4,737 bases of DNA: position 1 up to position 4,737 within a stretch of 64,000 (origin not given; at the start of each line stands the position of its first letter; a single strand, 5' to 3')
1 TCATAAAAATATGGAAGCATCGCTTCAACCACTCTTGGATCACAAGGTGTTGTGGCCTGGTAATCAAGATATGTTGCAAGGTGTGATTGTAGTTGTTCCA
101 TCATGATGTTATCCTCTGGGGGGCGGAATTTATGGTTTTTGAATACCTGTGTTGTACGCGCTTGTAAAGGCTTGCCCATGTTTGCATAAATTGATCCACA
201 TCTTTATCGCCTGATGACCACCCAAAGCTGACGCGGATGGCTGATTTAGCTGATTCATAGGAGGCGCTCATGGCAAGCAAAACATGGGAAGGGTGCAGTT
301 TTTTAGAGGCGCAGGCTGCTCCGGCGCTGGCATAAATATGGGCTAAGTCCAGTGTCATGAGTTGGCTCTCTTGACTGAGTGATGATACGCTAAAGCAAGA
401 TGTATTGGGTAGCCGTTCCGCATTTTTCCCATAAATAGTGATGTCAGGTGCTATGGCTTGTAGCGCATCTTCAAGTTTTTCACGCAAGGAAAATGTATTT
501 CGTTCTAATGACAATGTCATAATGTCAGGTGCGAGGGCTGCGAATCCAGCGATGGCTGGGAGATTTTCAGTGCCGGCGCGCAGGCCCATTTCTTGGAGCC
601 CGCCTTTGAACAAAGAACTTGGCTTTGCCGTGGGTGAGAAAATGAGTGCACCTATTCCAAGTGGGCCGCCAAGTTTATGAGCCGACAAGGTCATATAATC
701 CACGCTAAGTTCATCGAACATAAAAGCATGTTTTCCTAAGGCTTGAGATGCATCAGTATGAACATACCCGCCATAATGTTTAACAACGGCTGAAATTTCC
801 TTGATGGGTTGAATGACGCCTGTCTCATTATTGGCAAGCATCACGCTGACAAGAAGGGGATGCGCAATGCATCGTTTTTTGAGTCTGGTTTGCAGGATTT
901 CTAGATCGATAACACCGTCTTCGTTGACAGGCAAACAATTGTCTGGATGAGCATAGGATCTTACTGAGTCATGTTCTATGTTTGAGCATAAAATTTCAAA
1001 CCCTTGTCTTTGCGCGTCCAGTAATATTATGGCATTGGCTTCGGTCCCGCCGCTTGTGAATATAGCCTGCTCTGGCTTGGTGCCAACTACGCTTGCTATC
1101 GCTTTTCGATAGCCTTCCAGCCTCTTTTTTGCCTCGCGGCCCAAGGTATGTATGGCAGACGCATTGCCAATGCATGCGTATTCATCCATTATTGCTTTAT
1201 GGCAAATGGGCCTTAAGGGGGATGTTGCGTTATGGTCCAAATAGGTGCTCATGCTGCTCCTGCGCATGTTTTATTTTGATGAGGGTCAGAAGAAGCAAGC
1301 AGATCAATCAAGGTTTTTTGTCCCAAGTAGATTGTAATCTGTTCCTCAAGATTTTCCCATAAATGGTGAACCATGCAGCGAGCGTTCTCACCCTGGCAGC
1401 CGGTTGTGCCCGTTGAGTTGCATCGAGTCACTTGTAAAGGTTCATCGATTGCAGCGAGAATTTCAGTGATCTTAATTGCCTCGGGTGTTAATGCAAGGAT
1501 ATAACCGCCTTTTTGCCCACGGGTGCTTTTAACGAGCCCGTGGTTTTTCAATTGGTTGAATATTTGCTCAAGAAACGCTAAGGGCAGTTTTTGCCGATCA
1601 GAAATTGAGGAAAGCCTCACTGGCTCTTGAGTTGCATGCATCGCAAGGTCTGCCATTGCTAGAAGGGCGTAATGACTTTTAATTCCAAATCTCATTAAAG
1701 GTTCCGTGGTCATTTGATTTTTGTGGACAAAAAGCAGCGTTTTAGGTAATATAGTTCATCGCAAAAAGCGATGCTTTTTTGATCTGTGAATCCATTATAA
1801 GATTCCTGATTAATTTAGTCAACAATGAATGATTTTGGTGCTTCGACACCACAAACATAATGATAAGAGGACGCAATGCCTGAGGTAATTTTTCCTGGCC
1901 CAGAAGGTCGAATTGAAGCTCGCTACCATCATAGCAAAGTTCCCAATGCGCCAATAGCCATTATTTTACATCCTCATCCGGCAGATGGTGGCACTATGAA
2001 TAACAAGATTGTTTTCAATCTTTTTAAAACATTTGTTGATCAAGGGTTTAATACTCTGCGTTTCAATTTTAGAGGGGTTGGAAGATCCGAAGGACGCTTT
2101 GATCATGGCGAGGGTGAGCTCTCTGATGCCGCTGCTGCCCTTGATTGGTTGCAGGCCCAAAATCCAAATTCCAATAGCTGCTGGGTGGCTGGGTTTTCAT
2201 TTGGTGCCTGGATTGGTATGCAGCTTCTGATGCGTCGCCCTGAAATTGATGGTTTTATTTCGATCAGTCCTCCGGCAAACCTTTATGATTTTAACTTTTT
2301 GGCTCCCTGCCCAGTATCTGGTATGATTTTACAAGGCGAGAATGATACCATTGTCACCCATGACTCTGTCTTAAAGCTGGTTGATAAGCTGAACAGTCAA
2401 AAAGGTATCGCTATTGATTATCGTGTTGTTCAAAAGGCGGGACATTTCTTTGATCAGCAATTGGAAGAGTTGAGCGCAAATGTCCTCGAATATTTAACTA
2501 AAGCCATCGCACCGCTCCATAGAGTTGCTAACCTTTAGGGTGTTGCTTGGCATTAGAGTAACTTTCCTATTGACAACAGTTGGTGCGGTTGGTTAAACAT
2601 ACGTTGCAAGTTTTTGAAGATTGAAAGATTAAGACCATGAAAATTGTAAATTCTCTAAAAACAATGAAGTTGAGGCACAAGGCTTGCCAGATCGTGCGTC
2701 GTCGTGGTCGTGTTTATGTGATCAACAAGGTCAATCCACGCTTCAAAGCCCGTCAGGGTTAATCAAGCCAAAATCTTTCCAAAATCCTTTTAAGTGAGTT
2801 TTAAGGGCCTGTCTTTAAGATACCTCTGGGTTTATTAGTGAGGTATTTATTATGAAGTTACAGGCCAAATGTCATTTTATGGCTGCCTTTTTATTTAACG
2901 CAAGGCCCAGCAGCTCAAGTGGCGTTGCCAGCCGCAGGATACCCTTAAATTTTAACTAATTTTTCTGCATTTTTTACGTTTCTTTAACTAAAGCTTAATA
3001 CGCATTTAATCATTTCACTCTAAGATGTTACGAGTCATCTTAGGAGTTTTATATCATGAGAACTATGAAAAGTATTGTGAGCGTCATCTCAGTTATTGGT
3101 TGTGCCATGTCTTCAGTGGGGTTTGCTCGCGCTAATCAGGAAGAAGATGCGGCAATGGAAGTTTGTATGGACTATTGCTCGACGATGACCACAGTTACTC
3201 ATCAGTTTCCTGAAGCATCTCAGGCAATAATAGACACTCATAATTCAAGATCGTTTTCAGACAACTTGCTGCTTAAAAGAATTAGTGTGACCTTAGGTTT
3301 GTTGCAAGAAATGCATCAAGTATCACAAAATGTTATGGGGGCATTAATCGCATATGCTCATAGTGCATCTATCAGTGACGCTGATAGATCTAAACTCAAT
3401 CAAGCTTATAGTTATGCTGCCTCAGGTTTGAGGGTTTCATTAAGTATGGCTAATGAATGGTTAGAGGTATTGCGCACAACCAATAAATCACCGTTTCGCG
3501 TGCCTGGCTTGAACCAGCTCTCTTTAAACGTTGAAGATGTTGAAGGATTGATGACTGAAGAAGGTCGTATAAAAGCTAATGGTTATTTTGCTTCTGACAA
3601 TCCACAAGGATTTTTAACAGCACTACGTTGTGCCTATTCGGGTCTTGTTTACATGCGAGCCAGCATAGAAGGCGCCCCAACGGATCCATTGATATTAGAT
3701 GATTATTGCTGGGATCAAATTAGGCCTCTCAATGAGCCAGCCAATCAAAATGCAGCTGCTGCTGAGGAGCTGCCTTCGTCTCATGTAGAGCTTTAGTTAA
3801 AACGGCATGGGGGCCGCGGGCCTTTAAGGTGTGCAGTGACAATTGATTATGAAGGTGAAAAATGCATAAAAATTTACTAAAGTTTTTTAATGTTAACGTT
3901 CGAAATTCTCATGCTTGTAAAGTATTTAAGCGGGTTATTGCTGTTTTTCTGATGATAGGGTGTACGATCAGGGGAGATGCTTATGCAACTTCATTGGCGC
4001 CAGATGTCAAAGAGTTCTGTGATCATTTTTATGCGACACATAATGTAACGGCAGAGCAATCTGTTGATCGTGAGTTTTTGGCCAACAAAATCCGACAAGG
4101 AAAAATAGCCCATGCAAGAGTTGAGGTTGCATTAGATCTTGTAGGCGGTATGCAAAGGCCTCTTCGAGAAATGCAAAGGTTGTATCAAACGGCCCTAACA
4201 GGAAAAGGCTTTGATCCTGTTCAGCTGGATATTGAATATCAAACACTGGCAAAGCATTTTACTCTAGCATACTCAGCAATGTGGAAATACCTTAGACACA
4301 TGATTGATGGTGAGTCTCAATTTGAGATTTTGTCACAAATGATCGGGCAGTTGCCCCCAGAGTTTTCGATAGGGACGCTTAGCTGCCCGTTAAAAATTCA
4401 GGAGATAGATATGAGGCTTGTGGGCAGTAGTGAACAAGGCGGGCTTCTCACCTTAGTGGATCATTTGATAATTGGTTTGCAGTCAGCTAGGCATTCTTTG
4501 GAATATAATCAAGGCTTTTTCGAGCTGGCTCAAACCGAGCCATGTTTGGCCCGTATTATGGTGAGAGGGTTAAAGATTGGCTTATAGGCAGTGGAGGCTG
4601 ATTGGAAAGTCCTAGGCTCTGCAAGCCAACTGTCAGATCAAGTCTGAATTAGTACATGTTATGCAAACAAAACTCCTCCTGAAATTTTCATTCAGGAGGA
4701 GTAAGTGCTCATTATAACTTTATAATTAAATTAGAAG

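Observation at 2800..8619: A decayed tandem prophage lies left of attL, shown by a capsid-gene relic with an internal deletion and a duplicated att-flanking sequence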

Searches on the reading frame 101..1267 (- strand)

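Call 12: search_protein_families(library=pfam, proteins=[window:101-1267:-], max_evalue=0.01)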
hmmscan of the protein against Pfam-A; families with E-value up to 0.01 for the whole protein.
window:101-1267:- (388 aa): 2 families
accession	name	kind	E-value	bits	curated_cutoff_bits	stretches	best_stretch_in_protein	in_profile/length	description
PF00266.25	Aminotran_5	-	1.3e-55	189.3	21.5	1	8-360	1-371/371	Aminotransferase class-V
PF01212.27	Beta_elim_lyase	-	5.5e-06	26.4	27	1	57-174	41-170/288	Beta-eliminating lyase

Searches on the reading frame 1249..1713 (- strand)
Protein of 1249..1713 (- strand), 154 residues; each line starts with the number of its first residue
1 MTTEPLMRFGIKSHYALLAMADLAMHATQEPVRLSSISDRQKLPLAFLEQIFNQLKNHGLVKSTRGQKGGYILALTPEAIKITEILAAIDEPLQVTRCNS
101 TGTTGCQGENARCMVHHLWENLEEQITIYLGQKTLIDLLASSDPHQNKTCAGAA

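Call 12: search_protein_families(library=pfam, proteins=[window:1249-1713:-], max_evalue=0.01)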
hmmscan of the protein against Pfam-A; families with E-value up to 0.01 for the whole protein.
window:1249-1713:- (154 aa): 1 family
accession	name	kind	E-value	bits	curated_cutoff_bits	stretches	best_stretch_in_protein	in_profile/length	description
PF02082.26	Rrf2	-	3.8e-36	124.6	30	1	12-140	4-131/132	Iron-dependent Transcriptional regulator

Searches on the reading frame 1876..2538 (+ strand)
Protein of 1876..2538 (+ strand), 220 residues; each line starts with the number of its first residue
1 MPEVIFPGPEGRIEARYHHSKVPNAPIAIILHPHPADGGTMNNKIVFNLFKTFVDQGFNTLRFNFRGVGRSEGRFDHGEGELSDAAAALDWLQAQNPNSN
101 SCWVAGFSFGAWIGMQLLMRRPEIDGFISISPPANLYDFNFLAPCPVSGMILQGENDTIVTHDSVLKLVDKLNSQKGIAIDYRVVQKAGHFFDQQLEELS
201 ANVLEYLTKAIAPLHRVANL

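Call 12: search_protein_families(library=pfam, proteins=[window:1876-2538:+], max_evalue=0.01)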
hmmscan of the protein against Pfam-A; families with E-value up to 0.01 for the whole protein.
window:1876-2538:+ (220 aa): 7 families
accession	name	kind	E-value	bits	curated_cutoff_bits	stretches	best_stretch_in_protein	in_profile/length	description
PF02129.25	Peptidase_S15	-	4.4e-14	53.2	23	1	25-138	17-134/262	X-Pro dipeptidyl-peptidase (S15 family)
PF12146.15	Hydrolase_4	-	1.8e-12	47.6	27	1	45-133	19-110/239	Serine aminopeptidase, S33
PF00561.26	Abhydrolase_1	-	3e-12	47.2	25.8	1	39-137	9-107/245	alpha/beta hydrolase fold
PF00326.27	Peptidase_S9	-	3.8e-11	43.3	22.6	2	146-211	144-210/213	Prolyl oligopeptidase family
PF12697.13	Abhydrolase_6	-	1.1e-05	26.6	26.3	1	52-134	22-96/217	Alpha/beta hydrolase family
PF01738.24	DLH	-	1.3e-05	25.4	21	1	82-200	78-196/217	Dienelactone hydrolase family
PF20408.4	Abhydrolase_11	-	7.4e-05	23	27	1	29-193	4-168/193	Alpha/beta hydrolase domain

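Call 22: find_related_loci(query=window:1876-2538:+, collection=genome_contigs, flank=10000)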
Query window:1876-2538:+ (220 aa) in genome_contigs; peptide patterns used: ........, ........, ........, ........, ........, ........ (x = any residue, [..] = any of these).
600 stretches matched a pattern (row limit reached: there are more); 599 encode a relative of the query (tblastn E <= 1e-3); the best 80 are kept; 80 distinct loci.
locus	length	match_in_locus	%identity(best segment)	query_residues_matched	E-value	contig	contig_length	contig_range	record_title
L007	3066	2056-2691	71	1-212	4e-109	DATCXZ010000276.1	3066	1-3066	MAG TPA_asm: Kiloniellaceae bacterium isolate SMAG_U7452 k141_84610, whole genome shotgun sequence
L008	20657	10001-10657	65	1-219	1e-101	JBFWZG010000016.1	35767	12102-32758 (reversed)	MAG: Reyranellaceae bacterium isolate CA_2019_TPBS_182 NODE_6376_length_35767_cov_11.683614_TPBS, whole genome shotgun s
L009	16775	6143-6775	64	1-211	9e-101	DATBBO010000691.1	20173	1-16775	MAG TPA_asm: Dongiaceae bacterium isolate SMAG_U5761 k141_782232, whole genome shotgun sequence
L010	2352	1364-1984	69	1-207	3e-104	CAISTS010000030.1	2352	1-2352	uncultured bacterium isolate ErkenSummer_bin-3013 genome assembly, contig: bin-3013:30/89, whole genome shotgun sequence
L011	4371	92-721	66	1-210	1e-100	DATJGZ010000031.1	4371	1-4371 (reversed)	MAG TPA_asm: Patescibacteria group bacterium isolate SMAG_U15499 k141_12961708, whole genome shotgun sequence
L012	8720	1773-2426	67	1-218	1e-99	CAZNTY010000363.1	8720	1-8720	MAG TPA_asm: uncultured Undibacter sp. isolate binchicken_co84_196 genome assembly, contig: k141_1901259, whole genome s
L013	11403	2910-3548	66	1-213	3e-99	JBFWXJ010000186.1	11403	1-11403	MAG: Alphaproteobacteria bacterium isolate CA_2019_TPBS_138 NODE_22999_length_11403_cov_5.296825_TPBS, whole genome shot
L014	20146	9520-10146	67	1-209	6e-99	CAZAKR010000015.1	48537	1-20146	MAG TPA_asm: uncultured Rhodospirillaceae bacterium isolate SRP200020_co1_310 genome assembly, contig: NODE_919_length_4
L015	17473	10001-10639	69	1-210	1e-98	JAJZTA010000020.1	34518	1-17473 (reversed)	MAG: Proteobacteria bacterium isolate SKS3.bin62 NODE_1752_length_34518_cov_3.979413, whole genome shotgun sequence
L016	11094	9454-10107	66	1-218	1e-98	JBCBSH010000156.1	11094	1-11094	MAG: Pseudomonadota bacterium isolate J06638_19 NODE_156_length_11094_cov_9.216211, whole genome shotgun sequence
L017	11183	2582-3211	68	1-210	1e-98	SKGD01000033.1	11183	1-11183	MAG: Alphaproteobacteria bacterium isolate CSBr16_124 CSBr16-6588, whole genome shotgun sequence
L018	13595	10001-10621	67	1-207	2e-98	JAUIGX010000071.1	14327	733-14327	MAG: Alphaproteobacteria bacterium isolate Co_bin.181 NODE_23500_length_14327_cov_1.256549, whole genome shotgun sequenc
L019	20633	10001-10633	64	1-211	2e-98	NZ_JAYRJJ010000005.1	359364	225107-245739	MAG: Dongia sp. isolate SZ_szas3bin.16 NODE_30_length_359364_cov_27.7391, whole genome shotgun sequence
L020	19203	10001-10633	69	1-211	3e-98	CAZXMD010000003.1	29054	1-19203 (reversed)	MAG TPA_asm: uncultured Candidatus Finniella sp. isolate SRP319275_co1_191 genome assembly, contig: NODE_1431_length_290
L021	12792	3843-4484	65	1-214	3e-98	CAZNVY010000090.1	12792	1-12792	MAG TPA_asm: uncultured Elstera sp. isolate SRP290908_co2_383 genome assembly, contig: NODE_6889_length_12792_cov_3.7447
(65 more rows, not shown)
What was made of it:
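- Tried and rejected: Genome-collection scan with the alpha/beta hydrolase (call 22).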

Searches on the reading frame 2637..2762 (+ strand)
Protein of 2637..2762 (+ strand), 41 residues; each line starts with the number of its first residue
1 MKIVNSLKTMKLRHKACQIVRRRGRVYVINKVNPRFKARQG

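Call 33: find_encoding_contigs(protein=window:2637-2762:+, flank=10000, max_places=10)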
Protein window:2637-2762:+ (41 aa): 4 contigs read that carry it; 4 places shown.
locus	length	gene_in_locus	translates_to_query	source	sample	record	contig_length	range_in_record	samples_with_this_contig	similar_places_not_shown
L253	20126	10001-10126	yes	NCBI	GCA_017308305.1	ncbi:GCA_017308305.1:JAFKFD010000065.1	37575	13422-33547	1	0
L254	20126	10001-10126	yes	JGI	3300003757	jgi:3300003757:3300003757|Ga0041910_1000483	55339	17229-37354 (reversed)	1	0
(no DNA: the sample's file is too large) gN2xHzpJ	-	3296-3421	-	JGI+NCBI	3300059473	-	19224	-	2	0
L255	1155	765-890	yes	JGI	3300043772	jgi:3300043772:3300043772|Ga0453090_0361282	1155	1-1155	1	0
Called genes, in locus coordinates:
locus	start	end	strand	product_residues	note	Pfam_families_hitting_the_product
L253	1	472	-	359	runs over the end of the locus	PF03054:tRNA_Me_trans, PF20259:tRNA_Me_trans_M, PF20258:tRNA_Me_trans_C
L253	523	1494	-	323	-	PF09243:Rsm22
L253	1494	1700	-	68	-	PF04384:Fe-S_assembly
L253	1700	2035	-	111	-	PF00111:Fer2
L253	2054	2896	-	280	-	PF14226:DIOX_N, PF03171:2OG-FeII_Oxy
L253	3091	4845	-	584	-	PF00012:HSP70, PF06723:MreB_Mbl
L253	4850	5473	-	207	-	PF00226:DnaJ (weak)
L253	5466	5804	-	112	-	PF01521:Fe-S_biosyn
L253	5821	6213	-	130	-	PF01592:NifU_N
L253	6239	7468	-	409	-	PF00266:Aminotran_5, PF01212:Beta_elim_lyase (weak)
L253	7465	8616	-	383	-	PF00266:Aminotran_5, PF01212:Beta_elim_lyase (weak)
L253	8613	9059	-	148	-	PF02082:Rrf2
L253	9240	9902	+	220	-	PF02129:Peptidase_S15, PF00561:Abhydrolase_1, PF12697:Abhydrolase_6 (faint), PF12146:Hydrolase_4, PF01738:DLH (weak), PF00326:Peptidase_S9 (weak)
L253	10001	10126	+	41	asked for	PF00444:Ribosomal_L36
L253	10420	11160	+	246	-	-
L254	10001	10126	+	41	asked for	PF00444:Ribosomal_L36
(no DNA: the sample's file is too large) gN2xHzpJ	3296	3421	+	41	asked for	PF00444:Ribosomal_L36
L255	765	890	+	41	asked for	PF00444:Ribosomal_L36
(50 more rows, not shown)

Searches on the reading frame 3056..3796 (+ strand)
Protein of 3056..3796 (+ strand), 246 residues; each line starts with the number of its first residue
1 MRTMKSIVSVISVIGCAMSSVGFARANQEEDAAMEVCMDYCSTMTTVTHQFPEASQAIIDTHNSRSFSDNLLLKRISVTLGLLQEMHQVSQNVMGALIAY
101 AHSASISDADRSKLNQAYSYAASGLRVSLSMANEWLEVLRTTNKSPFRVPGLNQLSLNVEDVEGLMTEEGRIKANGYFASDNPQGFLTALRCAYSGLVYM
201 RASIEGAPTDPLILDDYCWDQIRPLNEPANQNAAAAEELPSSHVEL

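Call 12: search_protein_families(library=pfam, proteins=[window:3056-3796:+], max_evalue=0.01)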
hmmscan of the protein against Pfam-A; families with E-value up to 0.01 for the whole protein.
window:3056-3796:+ (246 aa): 0 families

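Call 15: search_protein_families(library=phrogs, proteins=[window:3056-3796:+], max_evalue=0.01)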
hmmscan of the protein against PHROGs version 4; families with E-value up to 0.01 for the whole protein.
window:3056-3796:+ (246 aa): 0 families

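Call 39: search_protein_families(library=pfam, proteins=[window:3056-3796:+], max_evalue=10)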
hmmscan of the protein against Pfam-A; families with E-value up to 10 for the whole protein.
window:3056-3796:+ (246 aa): 1 family
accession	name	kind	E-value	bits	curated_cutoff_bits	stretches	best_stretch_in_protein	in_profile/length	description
PF00669.25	Flagellin_N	-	0.017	15.6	26.6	1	71-117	66-111/139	Bacterial flagellin N-terminal helical region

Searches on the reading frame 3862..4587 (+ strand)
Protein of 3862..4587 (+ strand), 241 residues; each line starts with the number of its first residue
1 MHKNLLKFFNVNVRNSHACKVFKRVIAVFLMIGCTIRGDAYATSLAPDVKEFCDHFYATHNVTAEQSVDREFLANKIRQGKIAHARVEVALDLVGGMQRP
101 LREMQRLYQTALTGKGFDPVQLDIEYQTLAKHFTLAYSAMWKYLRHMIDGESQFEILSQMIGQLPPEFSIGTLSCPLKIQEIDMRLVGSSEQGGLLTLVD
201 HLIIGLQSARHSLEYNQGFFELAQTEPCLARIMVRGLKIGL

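Call 12: search_protein_families(library=pfam, proteins=[window:3862-4587:+], max_evalue=0.01)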
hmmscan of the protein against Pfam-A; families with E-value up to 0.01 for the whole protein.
window:3862-4587:+ (241 aa): 0 families

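Call 15: search_protein_families(library=phrogs, proteins=[window:3862-4587:+], max_evalue=0.01)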
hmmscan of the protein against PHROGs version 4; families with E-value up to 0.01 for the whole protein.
window:3862-4587:+ (241 aa): 0 families

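Call 39: search_protein_families(library=pfam, proteins=[window:3862-4587:+], max_evalue=10)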
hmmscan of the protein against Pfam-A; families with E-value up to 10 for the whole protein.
window:3862-4587:+ (241 aa): 1 family
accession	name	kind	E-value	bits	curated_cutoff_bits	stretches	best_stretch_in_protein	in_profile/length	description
PF14788.12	EF-hand_10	-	0.19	12.2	27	1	3-24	8-29/50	EF hand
